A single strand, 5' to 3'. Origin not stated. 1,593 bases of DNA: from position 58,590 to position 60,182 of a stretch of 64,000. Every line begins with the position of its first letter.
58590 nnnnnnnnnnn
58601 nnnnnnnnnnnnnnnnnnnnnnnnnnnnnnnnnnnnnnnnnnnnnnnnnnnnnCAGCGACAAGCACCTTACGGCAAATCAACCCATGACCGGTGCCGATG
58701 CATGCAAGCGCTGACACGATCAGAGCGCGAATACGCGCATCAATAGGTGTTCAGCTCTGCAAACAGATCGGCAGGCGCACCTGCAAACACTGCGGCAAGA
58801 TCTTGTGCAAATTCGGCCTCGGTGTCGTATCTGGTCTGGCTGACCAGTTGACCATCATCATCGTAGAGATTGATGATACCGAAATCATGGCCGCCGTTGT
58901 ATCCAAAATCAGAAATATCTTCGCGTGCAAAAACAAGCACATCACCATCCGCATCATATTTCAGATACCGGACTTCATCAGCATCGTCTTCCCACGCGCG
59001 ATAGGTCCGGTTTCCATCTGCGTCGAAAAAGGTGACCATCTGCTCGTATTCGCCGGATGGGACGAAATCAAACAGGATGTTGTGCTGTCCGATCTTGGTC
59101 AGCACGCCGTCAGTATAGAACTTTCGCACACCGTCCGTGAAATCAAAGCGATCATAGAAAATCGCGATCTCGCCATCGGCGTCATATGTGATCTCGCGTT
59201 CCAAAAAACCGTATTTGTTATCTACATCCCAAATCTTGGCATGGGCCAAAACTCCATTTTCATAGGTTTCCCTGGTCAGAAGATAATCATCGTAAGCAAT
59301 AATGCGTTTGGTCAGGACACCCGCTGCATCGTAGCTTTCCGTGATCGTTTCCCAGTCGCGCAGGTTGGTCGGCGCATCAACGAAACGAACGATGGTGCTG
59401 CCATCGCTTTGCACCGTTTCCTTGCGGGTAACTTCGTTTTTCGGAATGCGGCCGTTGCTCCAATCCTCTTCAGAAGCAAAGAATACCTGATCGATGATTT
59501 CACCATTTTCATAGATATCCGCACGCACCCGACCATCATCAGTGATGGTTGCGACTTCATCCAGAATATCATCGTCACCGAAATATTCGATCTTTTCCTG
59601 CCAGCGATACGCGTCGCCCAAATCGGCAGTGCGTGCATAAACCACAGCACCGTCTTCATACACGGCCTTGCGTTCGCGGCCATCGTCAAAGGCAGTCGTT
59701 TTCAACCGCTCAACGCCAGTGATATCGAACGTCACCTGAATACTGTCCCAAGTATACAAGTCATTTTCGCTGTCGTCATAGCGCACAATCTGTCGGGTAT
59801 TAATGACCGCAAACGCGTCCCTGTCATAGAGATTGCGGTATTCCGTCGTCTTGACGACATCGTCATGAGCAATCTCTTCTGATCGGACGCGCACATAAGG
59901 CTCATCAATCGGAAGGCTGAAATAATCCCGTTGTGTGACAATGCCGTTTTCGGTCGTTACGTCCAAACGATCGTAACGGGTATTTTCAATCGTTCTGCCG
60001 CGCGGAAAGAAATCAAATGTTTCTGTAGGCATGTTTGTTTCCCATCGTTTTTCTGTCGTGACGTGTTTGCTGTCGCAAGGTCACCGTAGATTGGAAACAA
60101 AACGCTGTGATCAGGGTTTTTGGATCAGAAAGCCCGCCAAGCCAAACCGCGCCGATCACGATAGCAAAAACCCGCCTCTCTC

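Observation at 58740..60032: Low-GC 430-aa protein built from about 20-residue aromatic-acidic repeats, immediately after fabI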

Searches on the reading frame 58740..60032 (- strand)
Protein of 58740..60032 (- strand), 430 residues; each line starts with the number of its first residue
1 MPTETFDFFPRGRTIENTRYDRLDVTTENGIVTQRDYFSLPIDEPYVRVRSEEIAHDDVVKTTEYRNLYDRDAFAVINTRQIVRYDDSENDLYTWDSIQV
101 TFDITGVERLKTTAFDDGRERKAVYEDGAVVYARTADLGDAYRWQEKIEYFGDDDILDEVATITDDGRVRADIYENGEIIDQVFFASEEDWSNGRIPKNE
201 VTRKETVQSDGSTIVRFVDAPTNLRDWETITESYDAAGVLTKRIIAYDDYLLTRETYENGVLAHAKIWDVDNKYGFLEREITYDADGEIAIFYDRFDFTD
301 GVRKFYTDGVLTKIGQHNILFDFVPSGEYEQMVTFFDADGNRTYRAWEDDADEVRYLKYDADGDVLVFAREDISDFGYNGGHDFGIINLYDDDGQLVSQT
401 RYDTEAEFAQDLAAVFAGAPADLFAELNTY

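Call 3: search_protein_families(library=pfam, proteins=[window:58740-60032:-], max_evalue=10)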
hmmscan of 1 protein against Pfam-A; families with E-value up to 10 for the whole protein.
window:58740-60032:- (430 aa): 1 family
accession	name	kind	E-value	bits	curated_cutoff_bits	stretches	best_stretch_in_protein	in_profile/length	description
PF07661.19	MORN_2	-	0.00047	20.5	29.6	0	389-402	7-20/22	MORN repeat variant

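Call 4: search_protein_families(library=ncbifam, proteins=[window:58740-60032:-], max_evalue=10)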
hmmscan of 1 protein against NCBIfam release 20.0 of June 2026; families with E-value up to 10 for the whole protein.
window:58740-60032:- (430 aa): 2 families
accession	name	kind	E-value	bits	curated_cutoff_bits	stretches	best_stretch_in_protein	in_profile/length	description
NF006413.0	PRK08660.1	equivalog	0.038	13.8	203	1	49-150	66-169/184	aldolase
TIGR01643.1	YD_repeat_2x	repeat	1.2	9.7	15.8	1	390-403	22-35/42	YD repeat-containing protein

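Call 5: search_solved_structures(query=window:58740-60032:-, max_evalue=10)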
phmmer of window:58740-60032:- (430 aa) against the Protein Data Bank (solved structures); distinct sequences matched with E-value up to 10: 3.
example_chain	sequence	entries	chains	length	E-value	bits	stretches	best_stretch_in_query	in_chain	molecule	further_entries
6u42_5L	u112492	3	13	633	0.3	13.3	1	317-384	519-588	FAP52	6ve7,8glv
1b3i_A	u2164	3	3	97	0.42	12.9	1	308-329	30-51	PROTEIN (PLASTOCYANIN) | Plastocyanin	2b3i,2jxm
6xq4_C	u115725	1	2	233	0.83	11.9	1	88-157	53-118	antibody S8V2-47 heavy chain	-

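Call 7: find_homologous_proteins(query=window:58743-60032:-)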
Query window:58743-60032:- (430 aa): 4 proteins with E <= 0.001 among 8000 candidates.
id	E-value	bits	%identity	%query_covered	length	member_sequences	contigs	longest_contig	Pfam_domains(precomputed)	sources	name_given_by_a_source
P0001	6.0e-137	475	54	100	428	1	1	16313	-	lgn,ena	-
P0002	1.3e-128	448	52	100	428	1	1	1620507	-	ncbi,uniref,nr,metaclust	ncbi:hypothetical protein [Loktanella sp. S4079]|uniref:hypothetical protein n=1 Tax=Loktanella sp. 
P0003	6.7e-12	63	26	76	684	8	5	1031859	-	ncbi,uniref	ncbi:MAG: hypothetical protein ABJO29_15440 [Yoonia sp.]|uniref:hypothetical protein n=1 Tax=Yoonia 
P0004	4.5e-6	44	25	65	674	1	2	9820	-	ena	-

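Call 9: find_encoding_contigs(protein=P0002, flank=8000)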
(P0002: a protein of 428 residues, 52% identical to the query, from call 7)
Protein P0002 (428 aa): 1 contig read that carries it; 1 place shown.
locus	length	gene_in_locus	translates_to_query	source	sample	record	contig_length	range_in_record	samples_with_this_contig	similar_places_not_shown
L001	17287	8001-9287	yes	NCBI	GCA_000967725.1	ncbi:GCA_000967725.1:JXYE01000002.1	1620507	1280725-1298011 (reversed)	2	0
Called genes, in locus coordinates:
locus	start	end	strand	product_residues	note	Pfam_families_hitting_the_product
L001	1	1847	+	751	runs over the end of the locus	PF17876:CSD2, PF00773:RNB, PF00575:S1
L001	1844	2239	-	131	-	PF08818:DUF1801 (weak)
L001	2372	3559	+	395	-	PF13406:SLT_2, PF01471:PG_binding_1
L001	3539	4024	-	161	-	-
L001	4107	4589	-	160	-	PF00293:NUDIX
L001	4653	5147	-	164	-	PF03734:YkuD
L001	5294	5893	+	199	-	PF00106:adh_short (faint), PF13561:adh_short_C2 (weak)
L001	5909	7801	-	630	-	PF16177:ACAS_N, PF00501:AMP-binding, PF13193:AMP-binding_C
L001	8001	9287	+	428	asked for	-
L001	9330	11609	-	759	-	PF00390:malic, PF03949:Malic_M, PF01515:PTA_PTB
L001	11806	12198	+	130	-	PF00383:dCMP_cyt_deam_1, PF08211:dCMP_cyt_deam_2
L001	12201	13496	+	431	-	PF02885:Glycos_trans_3N, PF00591:Glycos_transf_3, PF07831:PYNP_C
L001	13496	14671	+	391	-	PF01676:Metalloenzyme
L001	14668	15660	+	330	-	PF00962:A_deaminase, PF07969:Amidohydro_3 (weak)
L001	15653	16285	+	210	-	PF14681:UPRTase, PF00156:Pribosyltran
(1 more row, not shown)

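Call 10: find_encoding_contigs(protein=P0001, flank=8000)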
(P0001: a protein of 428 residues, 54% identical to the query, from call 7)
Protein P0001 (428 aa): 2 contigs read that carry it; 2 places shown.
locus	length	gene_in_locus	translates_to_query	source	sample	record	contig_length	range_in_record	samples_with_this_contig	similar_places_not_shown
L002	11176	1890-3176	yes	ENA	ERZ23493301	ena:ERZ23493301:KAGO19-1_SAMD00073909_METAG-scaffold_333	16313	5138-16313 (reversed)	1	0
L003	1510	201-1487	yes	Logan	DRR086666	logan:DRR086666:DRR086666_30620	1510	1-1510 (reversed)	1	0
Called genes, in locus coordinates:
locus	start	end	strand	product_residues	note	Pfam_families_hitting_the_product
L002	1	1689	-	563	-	?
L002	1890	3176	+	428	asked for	-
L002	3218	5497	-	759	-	PF00390:malic, PF03949:Malic_M, PF01515:PTA_PTB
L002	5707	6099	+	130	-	PF00383:dCMP_cyt_deam_1, PF08211:dCMP_cyt_deam_2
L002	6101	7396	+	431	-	PF02885:Glycos_trans_3N, PF00591:Glycos_transf_3, PF07831:PYNP_C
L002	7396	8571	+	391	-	PF01676:Metalloenzyme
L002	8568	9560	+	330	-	PF00962:A_deaminase, PF07969:Amidohydro_3 (weak)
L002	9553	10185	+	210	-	PF14681:UPRTase, PF00156:Pribosyltran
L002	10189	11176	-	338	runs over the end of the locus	-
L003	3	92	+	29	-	?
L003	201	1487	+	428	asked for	-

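Call 12: find_encoding_contigs(protein=P0003, flank=8000)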
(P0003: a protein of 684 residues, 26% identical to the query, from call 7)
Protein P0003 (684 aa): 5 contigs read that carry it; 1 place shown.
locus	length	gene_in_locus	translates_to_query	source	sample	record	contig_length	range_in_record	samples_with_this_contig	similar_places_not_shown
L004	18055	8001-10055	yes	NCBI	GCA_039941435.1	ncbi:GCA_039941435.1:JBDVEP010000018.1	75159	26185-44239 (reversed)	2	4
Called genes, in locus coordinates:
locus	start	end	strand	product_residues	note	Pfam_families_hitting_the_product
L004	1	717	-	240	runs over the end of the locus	PF04367:DUF502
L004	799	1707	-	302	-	PF04227:Indigoidine_A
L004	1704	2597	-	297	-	PF00294:PfkB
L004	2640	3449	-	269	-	PF10670:DUF4198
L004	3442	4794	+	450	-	PF13795:HupE_UreJ_2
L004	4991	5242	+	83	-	-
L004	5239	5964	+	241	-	PF05090:HTTM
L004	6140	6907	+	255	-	PF00318:Ribosomal_S2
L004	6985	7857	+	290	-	PF00889:EF_TS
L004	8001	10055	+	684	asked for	-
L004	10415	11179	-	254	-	PF03472:Autoind_bind, PF00196:GerE, PF08281:Sigma70_r4_2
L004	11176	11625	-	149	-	PF01220:DHquinase_II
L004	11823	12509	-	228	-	PF00072:Response_reg, PF00486:Trans_reg_C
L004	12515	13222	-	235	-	PF01895:PhoU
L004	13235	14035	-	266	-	PF00005:ABC_tran, PF02463:SMC_N (weak), PF13304:AAA_21 (faint)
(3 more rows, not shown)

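Call 14: find_related_loci(query=A1, collection=genome_contigs, flank=10000)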
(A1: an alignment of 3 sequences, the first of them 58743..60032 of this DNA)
Query A1 (430 aa) in genome_contigs; peptide patterns used: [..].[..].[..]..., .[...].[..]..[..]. (x = any residue, [..] = any of these).
175 stretches matched a pattern; 1 encode a relative of the query (tblastn E <= 1e-3); 1 distinct loci.
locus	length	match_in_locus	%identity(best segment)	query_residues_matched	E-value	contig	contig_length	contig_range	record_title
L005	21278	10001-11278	52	1-430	2e-136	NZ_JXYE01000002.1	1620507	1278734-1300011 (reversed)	Loktanella sp. S4079 contig0002, whole genome shotgun sequence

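Call 26: search_protein_representatives(alignment_id=A1)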
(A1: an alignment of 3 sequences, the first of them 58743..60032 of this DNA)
Query: 3 sequences, 428 profile positions. Proteins with E-value up to 0.001 (for the whole library): 323; up to 1e-10: 166; up to 1e-30: 6. The best 150 are listed.
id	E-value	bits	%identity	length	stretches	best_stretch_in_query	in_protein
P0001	3.4e-245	830.1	-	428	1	1-428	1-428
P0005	9.8e-42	159.8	-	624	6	86-260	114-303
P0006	1.4e-41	159.3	-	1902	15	86-176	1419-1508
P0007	1.6e-32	129.5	-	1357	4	88-182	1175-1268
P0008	6.7e-31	124.1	-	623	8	85-179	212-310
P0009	7.1e-31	124.0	-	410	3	89-261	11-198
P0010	1.1e-30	123.4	-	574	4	89-182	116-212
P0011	1.1e-29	120.1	-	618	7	93-177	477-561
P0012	9.7e-29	117.0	-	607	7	62-167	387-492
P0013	2.8e-28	115.5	-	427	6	90-188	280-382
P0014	8.7e-28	113.9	-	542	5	62-177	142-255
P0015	1.2e-27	113.4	-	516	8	222-295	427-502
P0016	6.9e-27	110.9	-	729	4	92-168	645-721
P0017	2.3e-26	109.2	-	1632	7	92-174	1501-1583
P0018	1.1e-25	107.0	-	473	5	92-263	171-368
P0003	4.4e-23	98.3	-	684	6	233-362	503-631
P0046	5.7e-20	88.1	-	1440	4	82-272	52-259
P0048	7.0e-20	87.8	-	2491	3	82-173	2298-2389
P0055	3.0e-19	85.7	-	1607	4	89-176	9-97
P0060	2.5e-18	82.7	-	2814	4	87-179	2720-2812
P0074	2.4e-17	79.5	-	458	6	88-178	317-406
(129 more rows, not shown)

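Call 28: search_protein_families(library=pfam, alignment_id=A2, max_evalue=0.001)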
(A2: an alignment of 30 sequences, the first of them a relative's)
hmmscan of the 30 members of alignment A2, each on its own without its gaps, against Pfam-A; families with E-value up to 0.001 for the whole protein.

A. member 1, P0006 (1902 aa): 1 family
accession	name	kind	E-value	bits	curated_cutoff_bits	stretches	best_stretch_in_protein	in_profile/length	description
PF07661.19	MORN_2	-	0.00024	21.4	29.6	0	1480-1494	5-19/22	MORN repeat variant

B. families by the number of members that match (of 30 scanned): 30 families (the first 25 are shown)
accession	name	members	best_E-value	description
PF00353.25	HemolysinCabind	15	5.8e-88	RTX calcium-binding nonapeptide repeat (4 copies)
PF17963.7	Big_9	13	5.2e-113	Bacterial Ig domain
PF17892.7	Cadherin_5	12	3.3e-100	Cadherin-like domain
PF17803.7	Cadherin_4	11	6.7e-96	Bacterial cadherin-like domain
PF05345.18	He_PIG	6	4.2e-33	Putative Ig domain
PF00028.23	Cadherin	4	1.2e-27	Cadherin domain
PF07676.18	PD40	2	4.7e-16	WD40-like Beta Propeller Repeat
PF07705.17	CARDB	2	4.6e-11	CARDB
PF16184.11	Cadherin_3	2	7.7e-09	Cadherin-like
PF03160.20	Calx-beta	2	2.3e-08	Calx-beta domain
PF06594.17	HCBP_related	2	1.5e-05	Haemolysin-type calcium binding protein related domain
PF13229.12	Beta_helix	1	1.3e-36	Right handed beta helix region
PF05048.19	NosD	1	4.5e-24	Periplasmic copper-binding protein (NosD)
PF02382.20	RTX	1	2.2e-16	N-terminal domain in RTX protein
PF24517.2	CBM96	1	7.4e-12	Carbohydrate-binding module family 96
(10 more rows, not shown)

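Call 32: find_homologous_proteins(query=A3, max_evalue=0.00001)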
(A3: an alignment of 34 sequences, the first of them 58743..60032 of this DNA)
Query A3 (34 sequences) (430 aa, profile of the alignment): 8 proteins with E <= 0.00001 among 8000 candidates.
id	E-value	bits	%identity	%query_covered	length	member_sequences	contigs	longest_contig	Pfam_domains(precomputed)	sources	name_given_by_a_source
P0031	1.5e-130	454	27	57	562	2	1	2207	-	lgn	-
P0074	1.3e-125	438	21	66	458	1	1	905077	-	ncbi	-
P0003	4.8e-99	350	26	76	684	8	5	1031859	-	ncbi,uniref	ncbi:MAG: hypothetical protein ABJO29_15440 [Yoonia sp.]|uniref:hypothetical protein n=1 Tax=Yoonia 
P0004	3.3e-84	301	25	65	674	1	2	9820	-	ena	-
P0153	7.6e-80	287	27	52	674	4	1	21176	-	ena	-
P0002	1.5e-74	270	52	100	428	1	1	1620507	-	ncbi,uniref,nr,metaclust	ncbi:hypothetical protein [Loktanella sp. S4079]|uniref:hypothetical protein n=1 Tax=Loktanella sp. 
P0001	1.8e-71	259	54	100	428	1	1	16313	-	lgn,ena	-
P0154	6.7e-37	146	29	30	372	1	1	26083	-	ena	-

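Call 34: list_cluster_members(proteins=[P0005, P0006, P0007, P0008, P0009, P0010, P0017, P0048, P0060, P0046])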
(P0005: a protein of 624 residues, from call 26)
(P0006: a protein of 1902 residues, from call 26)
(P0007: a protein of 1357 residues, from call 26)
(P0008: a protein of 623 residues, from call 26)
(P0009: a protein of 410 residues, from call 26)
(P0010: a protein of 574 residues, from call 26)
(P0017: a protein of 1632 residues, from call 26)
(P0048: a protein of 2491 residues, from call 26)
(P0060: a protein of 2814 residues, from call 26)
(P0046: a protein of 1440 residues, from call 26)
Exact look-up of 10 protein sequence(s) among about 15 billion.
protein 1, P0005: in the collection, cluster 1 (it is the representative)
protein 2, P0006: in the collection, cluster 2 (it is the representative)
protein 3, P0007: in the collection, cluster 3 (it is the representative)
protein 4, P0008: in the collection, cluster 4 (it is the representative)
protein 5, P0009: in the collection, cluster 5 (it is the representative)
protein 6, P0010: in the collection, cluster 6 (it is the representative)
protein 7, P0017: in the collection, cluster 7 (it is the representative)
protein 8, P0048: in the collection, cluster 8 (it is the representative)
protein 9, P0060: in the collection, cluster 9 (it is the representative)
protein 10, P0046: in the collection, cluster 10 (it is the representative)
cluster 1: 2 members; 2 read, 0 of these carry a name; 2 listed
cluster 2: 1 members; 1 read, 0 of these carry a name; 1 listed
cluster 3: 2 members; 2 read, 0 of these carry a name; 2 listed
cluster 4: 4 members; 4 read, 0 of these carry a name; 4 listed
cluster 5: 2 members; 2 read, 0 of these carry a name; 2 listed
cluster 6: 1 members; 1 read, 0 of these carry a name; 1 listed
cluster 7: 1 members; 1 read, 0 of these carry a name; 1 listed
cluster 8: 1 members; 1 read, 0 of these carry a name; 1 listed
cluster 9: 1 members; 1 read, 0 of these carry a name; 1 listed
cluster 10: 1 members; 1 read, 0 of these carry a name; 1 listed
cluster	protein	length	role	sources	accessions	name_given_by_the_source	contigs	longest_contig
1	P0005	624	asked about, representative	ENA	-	-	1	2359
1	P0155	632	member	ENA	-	-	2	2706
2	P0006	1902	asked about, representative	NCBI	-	-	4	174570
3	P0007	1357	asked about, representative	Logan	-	-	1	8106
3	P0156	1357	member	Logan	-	-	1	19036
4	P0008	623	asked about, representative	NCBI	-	-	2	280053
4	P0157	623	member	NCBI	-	-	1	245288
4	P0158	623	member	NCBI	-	-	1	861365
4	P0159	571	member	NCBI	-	-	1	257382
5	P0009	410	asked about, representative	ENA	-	-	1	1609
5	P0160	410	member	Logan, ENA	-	-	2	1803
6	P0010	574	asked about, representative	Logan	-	-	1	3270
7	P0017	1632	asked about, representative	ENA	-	-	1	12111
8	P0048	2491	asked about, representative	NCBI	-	-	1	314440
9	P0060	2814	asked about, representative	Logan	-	-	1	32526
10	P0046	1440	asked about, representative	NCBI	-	-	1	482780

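Call 35: find_encoding_contigs(protein=P0074, flank=10000)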
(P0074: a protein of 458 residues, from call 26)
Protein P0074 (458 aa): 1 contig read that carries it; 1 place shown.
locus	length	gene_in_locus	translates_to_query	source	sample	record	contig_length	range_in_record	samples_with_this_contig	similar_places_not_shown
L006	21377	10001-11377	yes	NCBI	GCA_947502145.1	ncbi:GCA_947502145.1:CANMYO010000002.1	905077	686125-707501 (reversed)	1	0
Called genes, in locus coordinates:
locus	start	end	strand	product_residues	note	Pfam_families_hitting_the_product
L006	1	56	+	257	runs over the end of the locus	PF00106:adh_short, PF01370:Epimerase (weak), PF08659:KR (weak), PF13561:adh_short_C2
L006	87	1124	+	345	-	PF01734:Patatin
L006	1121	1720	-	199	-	PF01810:LysE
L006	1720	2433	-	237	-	PF04367:DUF502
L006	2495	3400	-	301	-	PF04227:Indigoidine_A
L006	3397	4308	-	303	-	PF00294:PfkB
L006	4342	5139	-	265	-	PF10670:DUF4198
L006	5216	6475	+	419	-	PF13795:HupE_UreJ_2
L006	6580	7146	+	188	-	PF00583:Acetyltransf_1 (weak), PF13508:Acetyltransf_7 (faint), PF13673:Acetyltransf_10 (faint)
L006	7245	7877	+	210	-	PF08327:AHSA1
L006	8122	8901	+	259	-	PF00318:Ribosomal_S2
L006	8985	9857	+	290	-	PF00889:EF_TS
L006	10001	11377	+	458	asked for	-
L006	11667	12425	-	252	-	PF03472:Autoind_bind, PF00196:GerE, PF08281:Sigma70_r4_2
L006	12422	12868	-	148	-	PF01220:DHquinase_II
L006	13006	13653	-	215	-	PF00596:Aldolase_II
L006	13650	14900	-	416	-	PF07005:SBD_N, PF17042:NBD_C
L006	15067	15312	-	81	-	-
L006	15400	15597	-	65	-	-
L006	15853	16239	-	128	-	PF02656:DUF202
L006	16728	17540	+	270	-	PF05239:PRC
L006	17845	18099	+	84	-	PF04226:Transgly_assoc (weak)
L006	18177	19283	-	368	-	PF01594:AI-2E_transport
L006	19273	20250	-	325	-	PF03372:Exo_endo_phos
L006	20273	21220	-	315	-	PF03631:Virul_fac_BrkB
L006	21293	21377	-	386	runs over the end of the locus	PF12277:DUF3618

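Call 37: search_protein_families(library=ncbifam, alignment_id=A2, max_evalue=0.001)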
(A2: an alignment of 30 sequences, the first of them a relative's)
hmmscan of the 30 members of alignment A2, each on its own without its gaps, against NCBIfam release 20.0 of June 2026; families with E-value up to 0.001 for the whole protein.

A. member 1, P0006 (1902 aa): 0 families

B. families by the number of members that match (of 30 scanned): 23 families
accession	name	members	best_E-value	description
NF033943.0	RTX_toxin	13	3.5e-63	RTX family hemolysin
NF012211.1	tand_rpt_95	12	1.5e-133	tandem-95 repeat protein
TIGR01965.1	VCBS_repeat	11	2.8e-25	VCBS domain-containing protein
NF033203.1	entero_EhxA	10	2.3e-33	enterohemolysin EhxA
NF035945.1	Zn_serralysin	9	1.8e-51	serralysin family metalloprotease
NF053766.1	ZapA_metallo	7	2.4e-39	ZapA family metalloprotease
NF050046.1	PueAB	7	1.6e-27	polyurethane esterase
NF051884.1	ProteaseSapA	7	4.5e-13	protease SapA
NF046115.1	Ca_rpt_SMc04171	6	2.5e-68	SMc04171 family calcium-binding repeat protein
NF052454.1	BtaGlycanEglC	5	4.6e-42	endo-1,3-1,4-beta-glycanase EglC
NF033681.1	ExeM_NucH_DNase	2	1.9e-165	ExeM/NucH family extracellular endonuclease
NF033680.1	exonuc_ExeM-GG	2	1.1e-65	extracellular exonuclease ExeM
NF053518.1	DipepPtdsDpp5Prph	2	1.3e-11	dipeptidyl-peptidase Dpp5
NF038112.1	myxo_dep_M36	1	3.2e-59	myxosortase-dependent M36 family metallopeptidase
NF033679.1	DNRLRE_dom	1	5e-23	DNRLRE domain-containing protein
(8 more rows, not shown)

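Call 43: predict_structure(alignment_id=A3)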
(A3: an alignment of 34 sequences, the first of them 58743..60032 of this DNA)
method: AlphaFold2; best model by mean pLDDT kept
length: 430 residues; sequences in the alignment: 34
mean_pLDDT: 81.6   pTM: 0.53
mean pLDDT of the five models: 81.6, 79.6, 79.4, 78.8, 75.1
residues with pLDDT >= 90: 201; 70-90: 141; 50-70: 45; < 50: 43
segments of 3 or more residues with pLDDT < 50: 1-15, 197-204, 221-224, 321-326
pLDDT, mean of each block of 10 residues (from residue 1): 31 50 86 83 67 83 69 54 80 88 84 93 93 93 94 92 90 92 85 56 51 68 63 86 90 95 96 90 95 84 94 84 55 95 92 92 96 70 89 96 95 95 73
secondary structure, 60 per line:
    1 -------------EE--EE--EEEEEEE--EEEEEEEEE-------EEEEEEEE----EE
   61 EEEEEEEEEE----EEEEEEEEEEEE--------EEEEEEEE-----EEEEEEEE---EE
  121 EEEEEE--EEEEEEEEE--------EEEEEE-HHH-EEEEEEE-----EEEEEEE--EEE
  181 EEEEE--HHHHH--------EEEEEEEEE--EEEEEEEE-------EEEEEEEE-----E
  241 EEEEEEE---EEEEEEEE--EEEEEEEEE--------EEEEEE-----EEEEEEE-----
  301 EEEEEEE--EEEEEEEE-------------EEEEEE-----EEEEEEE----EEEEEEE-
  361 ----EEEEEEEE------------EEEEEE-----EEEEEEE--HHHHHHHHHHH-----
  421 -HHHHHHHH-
elements in order: E22-28 E31-39 E47-54 E59-70 E75-86 E95-102 E108-115 E119-126 E129-137 E146-151 E157-163 E169-175 E178-185 H188-192 E201-209 E212-219 E227-234 E240-247 E251-258 E261-269 E278-283 E289-295 E301-307 E310-317 E331-336 E342-348 E353-359 E365-372 E385-390 E396-402 H405-415 H422-429
